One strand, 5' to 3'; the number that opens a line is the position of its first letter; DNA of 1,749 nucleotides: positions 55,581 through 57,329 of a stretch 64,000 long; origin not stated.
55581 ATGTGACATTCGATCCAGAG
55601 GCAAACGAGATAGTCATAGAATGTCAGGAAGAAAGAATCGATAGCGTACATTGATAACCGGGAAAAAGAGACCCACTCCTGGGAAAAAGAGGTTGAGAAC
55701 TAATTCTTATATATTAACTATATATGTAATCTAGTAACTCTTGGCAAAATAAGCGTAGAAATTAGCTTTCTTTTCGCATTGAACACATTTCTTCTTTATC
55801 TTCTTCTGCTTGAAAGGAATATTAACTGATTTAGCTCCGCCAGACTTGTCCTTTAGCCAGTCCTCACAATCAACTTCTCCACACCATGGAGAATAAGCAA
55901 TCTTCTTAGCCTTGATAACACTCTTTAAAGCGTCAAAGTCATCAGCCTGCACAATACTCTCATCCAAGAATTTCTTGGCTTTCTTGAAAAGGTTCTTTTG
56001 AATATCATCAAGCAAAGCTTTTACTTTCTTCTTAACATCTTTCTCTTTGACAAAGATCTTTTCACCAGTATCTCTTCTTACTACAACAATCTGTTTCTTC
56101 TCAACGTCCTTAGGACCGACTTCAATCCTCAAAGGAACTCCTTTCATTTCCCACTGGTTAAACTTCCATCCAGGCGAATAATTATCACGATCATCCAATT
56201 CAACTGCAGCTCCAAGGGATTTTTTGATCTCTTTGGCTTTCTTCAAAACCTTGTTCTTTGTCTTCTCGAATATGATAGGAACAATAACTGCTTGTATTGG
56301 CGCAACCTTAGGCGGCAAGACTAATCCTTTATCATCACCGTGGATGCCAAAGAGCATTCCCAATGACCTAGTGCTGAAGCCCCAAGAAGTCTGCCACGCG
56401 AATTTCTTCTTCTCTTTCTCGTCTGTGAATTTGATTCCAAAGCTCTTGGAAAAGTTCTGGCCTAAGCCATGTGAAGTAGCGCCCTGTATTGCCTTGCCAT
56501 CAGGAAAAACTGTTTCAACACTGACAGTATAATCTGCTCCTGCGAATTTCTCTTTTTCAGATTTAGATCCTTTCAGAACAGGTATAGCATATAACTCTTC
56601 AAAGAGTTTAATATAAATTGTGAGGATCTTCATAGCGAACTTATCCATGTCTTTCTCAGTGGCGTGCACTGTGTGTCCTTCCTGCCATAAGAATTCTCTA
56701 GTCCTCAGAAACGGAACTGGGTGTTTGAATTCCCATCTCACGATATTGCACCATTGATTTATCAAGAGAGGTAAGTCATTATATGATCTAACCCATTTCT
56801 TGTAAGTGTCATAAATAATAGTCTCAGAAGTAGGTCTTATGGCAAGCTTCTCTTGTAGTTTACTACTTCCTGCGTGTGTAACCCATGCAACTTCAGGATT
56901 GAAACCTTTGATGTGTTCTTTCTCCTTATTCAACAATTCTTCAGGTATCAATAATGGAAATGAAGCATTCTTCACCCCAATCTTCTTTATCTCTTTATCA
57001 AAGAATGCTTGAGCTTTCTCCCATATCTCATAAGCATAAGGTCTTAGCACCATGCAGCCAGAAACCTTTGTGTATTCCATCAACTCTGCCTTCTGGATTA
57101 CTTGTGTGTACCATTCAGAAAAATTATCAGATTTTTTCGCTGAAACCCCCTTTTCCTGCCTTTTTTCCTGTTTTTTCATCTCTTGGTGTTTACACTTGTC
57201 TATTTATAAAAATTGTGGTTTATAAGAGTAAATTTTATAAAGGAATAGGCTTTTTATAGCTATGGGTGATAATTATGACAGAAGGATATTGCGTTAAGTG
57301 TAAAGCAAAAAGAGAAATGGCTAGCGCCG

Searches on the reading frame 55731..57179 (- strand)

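Call 60: search_protein_families(library=pfam, proteins=[window:55731-57179:-], max_evalue=0.001)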
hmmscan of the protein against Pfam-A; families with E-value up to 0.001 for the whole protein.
window:55731-57179:- (482 aa): 3 families
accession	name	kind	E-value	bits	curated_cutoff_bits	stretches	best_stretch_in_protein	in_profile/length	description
PF00587.30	tRNA-synt_2b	-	1.4e-22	81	29.3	1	107-276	6-175/179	tRNA synthetase class II core domain (G, H, P, S and T)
PF09180.16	ProRS-C_1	-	4e-19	69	31.5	1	416-482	2-71/71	Prolyl-tRNA synthetase, C-terminal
PF03129.25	HGTP_anticodon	-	3.3e-18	66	21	1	296-388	1-93/94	Anticodon binding domain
